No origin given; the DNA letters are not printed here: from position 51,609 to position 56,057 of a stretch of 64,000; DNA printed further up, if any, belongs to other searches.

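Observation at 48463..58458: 10-kb cluster of large, mutually related orphan proteins (candidate effector/toxin island)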

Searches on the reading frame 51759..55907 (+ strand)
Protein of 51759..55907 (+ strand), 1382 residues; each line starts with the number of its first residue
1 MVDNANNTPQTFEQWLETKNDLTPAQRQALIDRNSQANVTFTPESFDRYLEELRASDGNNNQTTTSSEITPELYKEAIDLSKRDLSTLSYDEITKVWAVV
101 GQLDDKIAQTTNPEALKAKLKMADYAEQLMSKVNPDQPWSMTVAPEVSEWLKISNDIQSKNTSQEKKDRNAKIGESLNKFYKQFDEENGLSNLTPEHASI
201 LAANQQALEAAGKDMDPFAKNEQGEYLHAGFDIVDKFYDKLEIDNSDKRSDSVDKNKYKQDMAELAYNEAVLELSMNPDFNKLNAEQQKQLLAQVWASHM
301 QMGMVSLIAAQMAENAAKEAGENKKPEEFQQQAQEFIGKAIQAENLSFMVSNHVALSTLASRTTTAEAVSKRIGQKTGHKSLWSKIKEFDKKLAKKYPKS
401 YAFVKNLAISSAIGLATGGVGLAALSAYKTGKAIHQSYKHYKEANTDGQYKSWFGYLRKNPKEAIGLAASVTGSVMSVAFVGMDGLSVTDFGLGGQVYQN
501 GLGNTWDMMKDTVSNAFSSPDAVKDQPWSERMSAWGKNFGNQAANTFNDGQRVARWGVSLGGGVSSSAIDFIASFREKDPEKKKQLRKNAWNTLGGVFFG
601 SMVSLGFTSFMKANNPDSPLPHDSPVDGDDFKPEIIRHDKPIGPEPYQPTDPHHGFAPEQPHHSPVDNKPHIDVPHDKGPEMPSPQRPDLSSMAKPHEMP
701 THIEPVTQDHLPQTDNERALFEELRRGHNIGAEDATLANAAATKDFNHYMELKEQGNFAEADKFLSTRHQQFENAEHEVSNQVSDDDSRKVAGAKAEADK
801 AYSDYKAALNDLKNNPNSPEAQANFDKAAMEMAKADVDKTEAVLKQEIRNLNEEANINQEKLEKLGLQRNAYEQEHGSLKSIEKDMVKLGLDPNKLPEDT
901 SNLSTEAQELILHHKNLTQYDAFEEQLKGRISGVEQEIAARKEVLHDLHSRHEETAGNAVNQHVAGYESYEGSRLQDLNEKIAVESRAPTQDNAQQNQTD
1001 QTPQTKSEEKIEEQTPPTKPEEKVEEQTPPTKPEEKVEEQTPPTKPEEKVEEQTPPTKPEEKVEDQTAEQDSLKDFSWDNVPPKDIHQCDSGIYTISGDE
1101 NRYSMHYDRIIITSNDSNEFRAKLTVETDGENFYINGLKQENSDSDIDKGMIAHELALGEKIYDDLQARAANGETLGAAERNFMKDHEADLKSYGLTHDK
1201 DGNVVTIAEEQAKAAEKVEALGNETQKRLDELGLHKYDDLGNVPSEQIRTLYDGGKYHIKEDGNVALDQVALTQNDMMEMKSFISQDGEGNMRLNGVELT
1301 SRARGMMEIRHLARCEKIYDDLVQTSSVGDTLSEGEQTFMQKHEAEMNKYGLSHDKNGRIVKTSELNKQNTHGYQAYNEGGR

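Call 3: search_protein_families(library=pfam, proteins=[window:51759-55907:+], max_evalue=1)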
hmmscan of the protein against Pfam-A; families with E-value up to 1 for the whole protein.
window:51759-55907:+ (1382 aa): 1 family
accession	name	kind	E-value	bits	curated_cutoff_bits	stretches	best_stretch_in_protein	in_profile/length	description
PF00104.35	Hormone_recep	-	0.015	15.2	23.5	1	274-316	31-73/213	Ligand-binding domain of nuclear hormone receptor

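Call 4: search_protein_families(library=ncbifam, proteins=[window:51759-55907:+], max_evalue=1)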
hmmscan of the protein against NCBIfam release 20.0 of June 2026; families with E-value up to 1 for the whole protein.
window:51759-55907:+ (1382 aa): 0 families

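Call 10: find_homologous_proteins(query=window:51759-55907:+, max_evalue=0.001)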
Query window:51759-55907:+ (1382 aa): 37 proteins with E <= 0.001 among 8000 candidates.
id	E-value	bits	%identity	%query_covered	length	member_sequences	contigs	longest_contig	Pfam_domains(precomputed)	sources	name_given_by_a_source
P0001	0.0e+0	3071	99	100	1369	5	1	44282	-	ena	-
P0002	0.0e+0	2842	91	100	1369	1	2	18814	-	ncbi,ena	-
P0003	0.0e+0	2320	85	89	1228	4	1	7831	-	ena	-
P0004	0.0e+0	1937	86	73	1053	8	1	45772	-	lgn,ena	-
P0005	0.0e+0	1875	82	74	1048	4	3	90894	-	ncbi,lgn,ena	-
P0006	0.0e+0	1864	75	77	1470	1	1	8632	-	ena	-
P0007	0.0e+0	1792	62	100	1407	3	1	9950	-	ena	-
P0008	0.0e+0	1555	62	87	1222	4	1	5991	-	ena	-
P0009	0.0e+0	1484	68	71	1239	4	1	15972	-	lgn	-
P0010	0.0e+0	1461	61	75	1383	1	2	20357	-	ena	-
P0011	0.0e+0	1451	62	73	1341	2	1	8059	-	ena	-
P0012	0.0e+0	1423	60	77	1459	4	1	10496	-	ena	-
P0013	0.0e+0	1374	56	87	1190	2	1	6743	-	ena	-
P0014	0.0e+0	1195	50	87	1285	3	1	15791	-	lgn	-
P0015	0.0e+0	1073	53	71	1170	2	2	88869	-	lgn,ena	-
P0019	3.9e-289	981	63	47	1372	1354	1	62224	-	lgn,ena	-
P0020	4.2e-289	981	63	47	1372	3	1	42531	-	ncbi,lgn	-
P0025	1.6e-241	823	54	49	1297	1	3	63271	-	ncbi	-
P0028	2.9e-240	819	54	49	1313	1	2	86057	-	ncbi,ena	-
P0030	4.5e-212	726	53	45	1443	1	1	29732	-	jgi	-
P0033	2.4e-121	425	38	44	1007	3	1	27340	-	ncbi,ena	-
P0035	1.5e-35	141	26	42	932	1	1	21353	PF20891.4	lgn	-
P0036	1.1e-34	138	26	43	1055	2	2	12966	-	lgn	-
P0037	1.0e-31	128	29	29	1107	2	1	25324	-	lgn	-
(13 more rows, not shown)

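Call 11: list_cluster_members(proteins=[P0002, P0005, P0020, P0025, P0028, P0033, P0019, P0035])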
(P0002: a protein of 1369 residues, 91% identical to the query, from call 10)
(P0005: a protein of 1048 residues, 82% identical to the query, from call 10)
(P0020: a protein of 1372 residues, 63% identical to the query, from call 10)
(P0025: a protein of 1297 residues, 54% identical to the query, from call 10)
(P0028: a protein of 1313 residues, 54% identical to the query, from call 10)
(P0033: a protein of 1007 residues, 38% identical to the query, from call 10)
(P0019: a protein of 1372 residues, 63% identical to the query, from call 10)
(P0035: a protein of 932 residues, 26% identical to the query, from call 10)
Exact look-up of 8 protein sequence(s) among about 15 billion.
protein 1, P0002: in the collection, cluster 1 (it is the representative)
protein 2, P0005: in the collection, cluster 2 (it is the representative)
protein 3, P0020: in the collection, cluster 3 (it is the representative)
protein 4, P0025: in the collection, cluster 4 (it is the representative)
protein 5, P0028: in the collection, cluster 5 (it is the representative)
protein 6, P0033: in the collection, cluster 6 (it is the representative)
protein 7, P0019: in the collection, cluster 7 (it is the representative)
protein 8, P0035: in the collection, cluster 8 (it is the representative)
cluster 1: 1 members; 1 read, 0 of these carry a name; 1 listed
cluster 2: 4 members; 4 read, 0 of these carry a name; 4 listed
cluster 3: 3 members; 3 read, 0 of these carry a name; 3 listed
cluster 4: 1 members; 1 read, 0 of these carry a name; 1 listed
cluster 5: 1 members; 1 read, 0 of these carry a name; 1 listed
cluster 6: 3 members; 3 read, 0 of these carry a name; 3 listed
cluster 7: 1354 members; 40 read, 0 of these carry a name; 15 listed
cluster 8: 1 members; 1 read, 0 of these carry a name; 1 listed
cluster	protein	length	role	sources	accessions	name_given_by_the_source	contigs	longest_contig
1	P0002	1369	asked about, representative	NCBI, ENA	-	-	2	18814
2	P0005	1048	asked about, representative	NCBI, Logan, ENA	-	-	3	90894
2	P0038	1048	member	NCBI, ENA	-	-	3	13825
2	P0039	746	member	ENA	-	-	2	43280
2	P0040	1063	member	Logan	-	-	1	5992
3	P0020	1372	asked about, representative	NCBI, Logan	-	-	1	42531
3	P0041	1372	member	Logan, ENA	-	-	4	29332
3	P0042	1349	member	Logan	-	-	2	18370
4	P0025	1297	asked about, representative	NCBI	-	-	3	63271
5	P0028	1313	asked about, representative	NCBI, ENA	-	-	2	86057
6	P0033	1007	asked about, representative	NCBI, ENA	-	-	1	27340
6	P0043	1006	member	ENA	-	-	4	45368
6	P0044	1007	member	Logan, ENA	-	-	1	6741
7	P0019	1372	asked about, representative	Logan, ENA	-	-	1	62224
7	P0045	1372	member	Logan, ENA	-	-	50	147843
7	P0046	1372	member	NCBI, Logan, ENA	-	-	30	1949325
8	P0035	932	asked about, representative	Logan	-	-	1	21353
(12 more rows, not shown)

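Call 12: search_protein_families(library=pfam, proteins=[P0035, P0036, P0037, P0033, P0019, P0030], max_evalue=0.01)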
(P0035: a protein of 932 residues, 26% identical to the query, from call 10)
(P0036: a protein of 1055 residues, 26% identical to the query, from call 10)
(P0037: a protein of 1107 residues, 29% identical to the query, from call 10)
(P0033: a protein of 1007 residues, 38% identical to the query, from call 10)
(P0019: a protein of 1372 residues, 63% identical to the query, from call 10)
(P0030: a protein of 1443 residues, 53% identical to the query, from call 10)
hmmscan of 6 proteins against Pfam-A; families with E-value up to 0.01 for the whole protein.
P0035 (932 aa): 1 family
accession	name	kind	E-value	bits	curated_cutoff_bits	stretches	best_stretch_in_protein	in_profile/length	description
PF20891.2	DUF6844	-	1.5e-05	25.4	27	1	580-616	10-46/97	Domain of unknown function (DUF6844)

P0036 (1055 aa): 0 families

P0037 (1107 aa): 0 families

P0033 (1007 aa): 0 families

P0019 (1372 aa): 0 families

P0030 (1443 aa): 0 families

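Call 13: find_encoding_contigs(protein=P0046, flank=10000, max_places=3)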
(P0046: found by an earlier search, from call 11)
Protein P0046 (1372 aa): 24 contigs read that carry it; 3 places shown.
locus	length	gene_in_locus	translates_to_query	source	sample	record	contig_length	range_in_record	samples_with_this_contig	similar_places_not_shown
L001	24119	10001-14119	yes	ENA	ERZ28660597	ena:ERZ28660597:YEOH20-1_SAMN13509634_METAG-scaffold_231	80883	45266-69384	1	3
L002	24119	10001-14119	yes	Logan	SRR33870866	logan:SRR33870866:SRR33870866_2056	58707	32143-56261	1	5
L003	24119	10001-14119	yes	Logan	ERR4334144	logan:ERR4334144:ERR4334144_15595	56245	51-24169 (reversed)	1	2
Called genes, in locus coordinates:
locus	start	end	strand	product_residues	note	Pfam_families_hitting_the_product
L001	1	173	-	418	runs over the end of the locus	PF00579:tRNA-synt_1b, PF22421:SYY_C-terminal, PF01479:S4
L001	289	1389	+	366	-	PF03702:AnmK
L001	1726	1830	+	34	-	-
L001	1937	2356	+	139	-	-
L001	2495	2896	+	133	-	-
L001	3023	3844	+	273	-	PF06414:Zeta_toxin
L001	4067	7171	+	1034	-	PF00133:tRNA-synt_1, PF09334:tRNA-synt_1g, PF08264:Anticodon_1, PF19302:DUF5915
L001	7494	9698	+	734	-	-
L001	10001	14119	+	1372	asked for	-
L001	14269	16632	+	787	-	-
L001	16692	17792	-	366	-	PF01168:Ala_racemase_N, PF00842:Ala_racemase_C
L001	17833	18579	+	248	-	PF01026:TatD_DNase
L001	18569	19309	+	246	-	PF00899:ThiF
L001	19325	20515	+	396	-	PF00350:Dynamin_N (faint), PF01926:MMR_HSR1, PF18128:HydF_dimer, PF18133:HydF_tetramer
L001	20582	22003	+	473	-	PF04055:Radical_SAM, PF06968:BATS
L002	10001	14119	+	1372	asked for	-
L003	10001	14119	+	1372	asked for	-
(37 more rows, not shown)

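Call 14: find_encoding_contigs(protein=window:51759-55907:+, flank=10000, max_places=3)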
Protein window:51759-55907:+ (1382 aa): 6 contigs read that carry it; 3 places shown.
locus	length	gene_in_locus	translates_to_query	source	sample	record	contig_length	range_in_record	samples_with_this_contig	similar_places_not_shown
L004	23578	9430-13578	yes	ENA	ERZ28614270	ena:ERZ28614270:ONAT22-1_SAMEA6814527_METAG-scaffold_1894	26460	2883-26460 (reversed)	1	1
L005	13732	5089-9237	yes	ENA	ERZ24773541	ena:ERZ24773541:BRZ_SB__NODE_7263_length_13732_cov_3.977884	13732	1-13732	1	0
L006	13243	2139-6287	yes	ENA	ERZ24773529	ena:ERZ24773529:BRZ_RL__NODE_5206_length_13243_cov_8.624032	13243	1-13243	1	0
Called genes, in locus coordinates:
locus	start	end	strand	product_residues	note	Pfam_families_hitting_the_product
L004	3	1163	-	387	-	?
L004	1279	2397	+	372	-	PF03702:AnmK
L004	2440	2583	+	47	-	-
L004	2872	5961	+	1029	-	PF00133:tRNA-synt_1, PF09334:tRNA-synt_1g, PF08264:Anticodon_1, PF19302:DUF5915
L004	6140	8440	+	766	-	-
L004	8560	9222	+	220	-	-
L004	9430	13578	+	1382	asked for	-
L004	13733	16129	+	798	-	-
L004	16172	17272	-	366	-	PF01168:Ala_racemase_N, PF00842:Ala_racemase_C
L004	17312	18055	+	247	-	PF01026:TatD_DNase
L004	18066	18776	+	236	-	PF00899:ThiF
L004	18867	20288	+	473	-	PF04055:Radical_SAM, PF06968:BATS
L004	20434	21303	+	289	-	PF00702:Hydrolase, PF13344:Hydrolase_6 (weak), PF13242:Hydrolase_like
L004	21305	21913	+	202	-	-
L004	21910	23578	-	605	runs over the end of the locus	PF03193:RsgA_GTPase (faint), PF00005:ABC_tran, PF00006:ATP-synt_ab (faint), PF01926:MMR_HSR1 (faint), PF02463:SMC_N (faint), PF07728:AAA_5 (faint), PF00005:ABC_tran, PF16326:ABC_tran_CTD, +7 more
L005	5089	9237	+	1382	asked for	-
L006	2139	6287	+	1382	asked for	-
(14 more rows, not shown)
